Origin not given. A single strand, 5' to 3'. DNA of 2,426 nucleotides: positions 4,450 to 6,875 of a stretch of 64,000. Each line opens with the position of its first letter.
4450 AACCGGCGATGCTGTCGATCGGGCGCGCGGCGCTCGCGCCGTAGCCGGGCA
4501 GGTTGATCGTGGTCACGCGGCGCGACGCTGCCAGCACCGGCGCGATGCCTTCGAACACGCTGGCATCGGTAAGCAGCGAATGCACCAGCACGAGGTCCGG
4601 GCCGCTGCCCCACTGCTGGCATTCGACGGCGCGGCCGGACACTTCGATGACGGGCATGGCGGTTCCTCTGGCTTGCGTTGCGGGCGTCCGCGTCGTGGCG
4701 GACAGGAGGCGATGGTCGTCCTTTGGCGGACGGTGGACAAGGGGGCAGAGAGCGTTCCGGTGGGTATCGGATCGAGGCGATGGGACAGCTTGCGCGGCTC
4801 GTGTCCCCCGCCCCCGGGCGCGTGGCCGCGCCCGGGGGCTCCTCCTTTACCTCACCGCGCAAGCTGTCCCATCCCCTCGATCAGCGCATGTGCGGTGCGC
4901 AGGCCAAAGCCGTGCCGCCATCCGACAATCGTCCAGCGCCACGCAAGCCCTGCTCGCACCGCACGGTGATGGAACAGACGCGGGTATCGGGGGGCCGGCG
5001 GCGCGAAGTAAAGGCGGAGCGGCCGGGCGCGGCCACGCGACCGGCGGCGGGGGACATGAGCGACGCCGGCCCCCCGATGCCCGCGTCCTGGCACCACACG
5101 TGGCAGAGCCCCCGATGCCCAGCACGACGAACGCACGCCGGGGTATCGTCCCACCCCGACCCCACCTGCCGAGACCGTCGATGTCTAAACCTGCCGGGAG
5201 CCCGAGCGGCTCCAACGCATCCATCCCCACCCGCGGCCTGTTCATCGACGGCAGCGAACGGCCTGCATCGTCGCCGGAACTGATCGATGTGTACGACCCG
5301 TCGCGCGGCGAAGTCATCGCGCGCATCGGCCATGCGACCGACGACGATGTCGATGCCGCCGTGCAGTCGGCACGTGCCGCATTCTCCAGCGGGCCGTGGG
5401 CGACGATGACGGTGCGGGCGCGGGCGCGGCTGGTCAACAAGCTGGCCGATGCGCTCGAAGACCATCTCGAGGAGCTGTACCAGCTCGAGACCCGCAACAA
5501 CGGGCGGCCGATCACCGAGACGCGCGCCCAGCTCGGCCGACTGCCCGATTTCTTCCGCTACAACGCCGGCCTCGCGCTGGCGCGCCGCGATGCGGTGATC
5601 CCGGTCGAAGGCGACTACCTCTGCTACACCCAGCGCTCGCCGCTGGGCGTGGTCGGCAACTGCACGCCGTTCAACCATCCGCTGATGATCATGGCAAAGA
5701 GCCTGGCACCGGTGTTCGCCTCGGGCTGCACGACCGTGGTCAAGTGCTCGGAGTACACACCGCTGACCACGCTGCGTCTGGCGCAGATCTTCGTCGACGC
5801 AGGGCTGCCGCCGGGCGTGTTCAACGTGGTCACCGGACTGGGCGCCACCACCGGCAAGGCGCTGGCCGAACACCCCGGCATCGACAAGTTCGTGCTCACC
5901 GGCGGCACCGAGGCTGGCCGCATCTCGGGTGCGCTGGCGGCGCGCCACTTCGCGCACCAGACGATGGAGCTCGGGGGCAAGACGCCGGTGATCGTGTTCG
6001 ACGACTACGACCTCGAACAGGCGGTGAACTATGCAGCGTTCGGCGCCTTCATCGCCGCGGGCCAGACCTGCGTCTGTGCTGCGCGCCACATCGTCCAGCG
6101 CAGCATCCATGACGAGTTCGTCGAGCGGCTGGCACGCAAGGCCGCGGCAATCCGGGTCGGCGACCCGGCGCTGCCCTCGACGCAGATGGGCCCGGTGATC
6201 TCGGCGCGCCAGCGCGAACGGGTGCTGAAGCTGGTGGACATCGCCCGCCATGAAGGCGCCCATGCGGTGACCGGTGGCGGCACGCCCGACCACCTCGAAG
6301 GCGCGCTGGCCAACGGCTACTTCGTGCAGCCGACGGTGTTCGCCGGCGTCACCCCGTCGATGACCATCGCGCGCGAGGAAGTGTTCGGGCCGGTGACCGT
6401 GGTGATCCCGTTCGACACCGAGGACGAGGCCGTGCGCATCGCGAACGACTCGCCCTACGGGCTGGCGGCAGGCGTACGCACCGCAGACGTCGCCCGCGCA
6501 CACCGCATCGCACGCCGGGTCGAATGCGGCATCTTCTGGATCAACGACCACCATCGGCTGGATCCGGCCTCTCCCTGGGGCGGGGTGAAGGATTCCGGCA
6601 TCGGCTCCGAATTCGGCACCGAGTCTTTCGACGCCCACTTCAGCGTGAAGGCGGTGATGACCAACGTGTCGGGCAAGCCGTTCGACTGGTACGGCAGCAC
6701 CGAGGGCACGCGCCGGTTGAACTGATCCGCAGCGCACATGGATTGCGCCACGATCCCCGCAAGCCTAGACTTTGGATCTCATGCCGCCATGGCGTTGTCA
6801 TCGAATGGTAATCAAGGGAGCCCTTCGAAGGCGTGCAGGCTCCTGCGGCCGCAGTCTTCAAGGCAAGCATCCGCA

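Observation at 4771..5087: Mirror-image pair of 111-nt long-stem hairpin elements, one co-oriented with each gene of a divergent pair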

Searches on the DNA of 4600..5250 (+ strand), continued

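Call 41: search_with_rna_model(model_id=R1, sources=[L120, L121, L122], max_evalue=10)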
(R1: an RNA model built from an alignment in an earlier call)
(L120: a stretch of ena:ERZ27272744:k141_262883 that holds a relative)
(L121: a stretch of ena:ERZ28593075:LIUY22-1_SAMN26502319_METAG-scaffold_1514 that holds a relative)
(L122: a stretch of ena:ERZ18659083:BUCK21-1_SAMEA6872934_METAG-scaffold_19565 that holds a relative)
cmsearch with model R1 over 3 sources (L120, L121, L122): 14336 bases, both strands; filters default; matches with E-value up to 10: 0.
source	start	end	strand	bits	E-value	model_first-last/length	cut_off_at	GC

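Call 55: search_with_rna_model(model_id=R1, sources=[L123, L124, L125, L126, L127, L128, L129], max_evalue=1)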
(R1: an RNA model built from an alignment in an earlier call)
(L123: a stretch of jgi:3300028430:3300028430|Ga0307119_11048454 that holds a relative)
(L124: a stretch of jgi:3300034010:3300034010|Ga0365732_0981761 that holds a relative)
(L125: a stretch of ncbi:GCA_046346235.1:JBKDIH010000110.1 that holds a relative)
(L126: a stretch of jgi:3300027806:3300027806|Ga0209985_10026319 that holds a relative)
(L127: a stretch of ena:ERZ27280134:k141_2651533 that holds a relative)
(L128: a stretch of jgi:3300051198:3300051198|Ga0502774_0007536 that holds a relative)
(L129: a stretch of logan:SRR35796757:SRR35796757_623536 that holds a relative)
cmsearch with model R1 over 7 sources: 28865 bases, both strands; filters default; matches with E-value up to 1: 0.
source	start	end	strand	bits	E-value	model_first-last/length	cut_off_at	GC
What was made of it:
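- Closest known: Structured cis-regulatory RNAs. Different: Not conserved at orthologous sites (calls 41, 55).
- Orthologous spacers lack the element (calls 41, 55).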

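Call 67: search_with_rna_model(model_id=R1, sources=[L130, L131], max_evalue=1, show_alignments=3)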
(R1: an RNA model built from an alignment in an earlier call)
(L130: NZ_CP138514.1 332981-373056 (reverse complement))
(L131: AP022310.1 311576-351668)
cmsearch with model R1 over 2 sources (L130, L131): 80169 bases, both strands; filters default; matches with E-value up to 1: 3.
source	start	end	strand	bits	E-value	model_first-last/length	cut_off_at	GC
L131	19993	20116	-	87.4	3.8e-16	1-126/126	no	0.69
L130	19985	20098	+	82.2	4.8e-15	1-126/126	no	0.68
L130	19838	19955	-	77.4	5e-14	1-126/126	no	0.72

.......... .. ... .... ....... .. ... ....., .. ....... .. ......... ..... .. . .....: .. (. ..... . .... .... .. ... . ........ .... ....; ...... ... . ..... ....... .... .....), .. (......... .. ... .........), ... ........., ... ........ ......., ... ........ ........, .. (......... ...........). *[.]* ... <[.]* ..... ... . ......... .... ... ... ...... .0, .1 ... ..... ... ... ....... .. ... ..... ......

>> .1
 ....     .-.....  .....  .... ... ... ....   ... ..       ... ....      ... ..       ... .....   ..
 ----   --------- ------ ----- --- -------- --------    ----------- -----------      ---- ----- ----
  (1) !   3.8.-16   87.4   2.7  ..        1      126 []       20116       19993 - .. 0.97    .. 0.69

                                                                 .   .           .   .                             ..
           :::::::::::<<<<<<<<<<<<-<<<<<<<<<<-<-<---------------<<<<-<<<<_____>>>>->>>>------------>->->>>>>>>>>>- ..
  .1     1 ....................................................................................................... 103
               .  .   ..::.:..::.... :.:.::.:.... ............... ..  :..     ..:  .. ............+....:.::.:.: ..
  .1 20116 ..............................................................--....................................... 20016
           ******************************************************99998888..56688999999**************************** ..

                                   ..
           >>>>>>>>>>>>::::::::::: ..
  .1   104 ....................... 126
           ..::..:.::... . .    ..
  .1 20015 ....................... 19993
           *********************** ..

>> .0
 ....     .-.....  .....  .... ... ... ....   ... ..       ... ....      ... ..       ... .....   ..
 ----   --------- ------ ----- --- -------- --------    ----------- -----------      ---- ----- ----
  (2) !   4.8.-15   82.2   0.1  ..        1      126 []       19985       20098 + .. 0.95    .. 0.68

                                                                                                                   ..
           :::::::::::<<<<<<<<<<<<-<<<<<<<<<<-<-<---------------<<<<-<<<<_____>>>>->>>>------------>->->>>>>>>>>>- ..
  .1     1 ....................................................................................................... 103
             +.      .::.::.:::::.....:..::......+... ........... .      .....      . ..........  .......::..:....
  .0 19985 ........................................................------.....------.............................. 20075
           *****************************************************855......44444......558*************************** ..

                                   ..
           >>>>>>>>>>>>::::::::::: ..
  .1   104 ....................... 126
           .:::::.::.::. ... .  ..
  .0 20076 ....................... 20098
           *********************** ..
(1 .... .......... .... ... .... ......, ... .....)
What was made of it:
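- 4810..4839 (-): Inner hairpin of A: 13 bp with a GCCA loop. Across the family its sequence and length vary (2-13 bp) and its pairs covary. The short versions are in Variovorax (call 67).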

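Call 80: search_with_rna_model(model_id=R1, sources=[L133, L134, L135, L136, L137, L105, L106, L107, L108, L109, L110, L111, L112, L113, L114, L115, L116, L117, L118, L119], max_evalue=0.001)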
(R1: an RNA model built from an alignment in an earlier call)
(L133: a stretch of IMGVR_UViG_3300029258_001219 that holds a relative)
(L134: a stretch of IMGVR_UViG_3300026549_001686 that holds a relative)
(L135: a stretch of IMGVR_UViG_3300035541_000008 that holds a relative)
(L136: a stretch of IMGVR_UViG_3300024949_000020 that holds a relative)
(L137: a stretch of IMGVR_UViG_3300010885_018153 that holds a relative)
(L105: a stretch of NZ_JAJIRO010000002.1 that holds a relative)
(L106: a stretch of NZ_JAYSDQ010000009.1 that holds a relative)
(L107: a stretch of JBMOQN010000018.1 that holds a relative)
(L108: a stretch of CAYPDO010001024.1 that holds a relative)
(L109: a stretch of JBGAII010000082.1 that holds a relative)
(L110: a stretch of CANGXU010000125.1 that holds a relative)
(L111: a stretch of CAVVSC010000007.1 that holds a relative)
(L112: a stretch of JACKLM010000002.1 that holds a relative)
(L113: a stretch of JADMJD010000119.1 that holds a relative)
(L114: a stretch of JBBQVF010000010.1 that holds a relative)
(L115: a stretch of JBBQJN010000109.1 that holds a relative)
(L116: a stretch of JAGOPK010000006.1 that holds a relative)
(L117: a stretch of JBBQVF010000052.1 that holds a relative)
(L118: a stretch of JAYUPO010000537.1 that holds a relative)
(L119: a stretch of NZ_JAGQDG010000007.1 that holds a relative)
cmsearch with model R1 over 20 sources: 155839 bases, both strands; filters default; matches with E-value up to 0.001: 23.
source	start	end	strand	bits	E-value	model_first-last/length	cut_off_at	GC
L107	5045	5170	-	107.8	3.8e-20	1-126/126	no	0.71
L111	6451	6580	+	106.1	8.7e-20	1-126/126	no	0.68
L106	4648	4773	+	105.1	1.4e-19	1-126/126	no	0.77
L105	6809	6934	-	101.4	8.6e-19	1-126/126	no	0.69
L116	2815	2949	+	100.5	1.3e-18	1-126/126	no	0.7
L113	6121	6246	+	100.3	1.4e-18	1-126/126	no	0.78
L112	6159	6281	-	99.1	2.5e-18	1-126/126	no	0.72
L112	6307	6431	+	98.9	2.8e-18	1-126/126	no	0.69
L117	157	285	+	98.2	4e-18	1-126/126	no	0.71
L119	3521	3646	+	97.3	6.1e-18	1-126/126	no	0.65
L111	6299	6422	-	96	1.2e-17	1-126/126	no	0.73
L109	1274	1397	-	93.8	3.4e-17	1-126/126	no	0.68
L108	268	394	+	92.5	6.4e-17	1-126/126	no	0.72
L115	6378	6512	-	91.5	1e-16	1-126/126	no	0.72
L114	7045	7173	+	89.8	2.3e-16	1-126/126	no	0.71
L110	2059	2189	-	87.3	7.7e-16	1-126/126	no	0.75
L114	6868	7002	-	86.5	1.1e-15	1-126/126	no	0.7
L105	6960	7083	+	83.7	4.5e-15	1-126/126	no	0.7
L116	2658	2781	-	81.4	1.4e-14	1-126/126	no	0.73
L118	1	115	+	80.1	2.6e-14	19-126/126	5'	0.78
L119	3309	3434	-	73.5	6.2e-13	1-126/126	no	0.67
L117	1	113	-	66.9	1.5e-11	1-104/126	3'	0.69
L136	7336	7446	+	60.2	3.9e-10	1-126/126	no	0.67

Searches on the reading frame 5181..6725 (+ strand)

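Call 9: search_protein_families(library=pfam, proteins=[window:5181-6725:+])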
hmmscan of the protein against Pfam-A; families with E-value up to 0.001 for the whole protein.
window:5181-6725:+ (514 aa): 1 family
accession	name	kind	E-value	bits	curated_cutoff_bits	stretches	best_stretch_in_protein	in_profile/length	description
PF00171.27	Aldedh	-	8.7e-165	549.2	23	1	30-492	5-461/461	Aldehyde dehydrogenase family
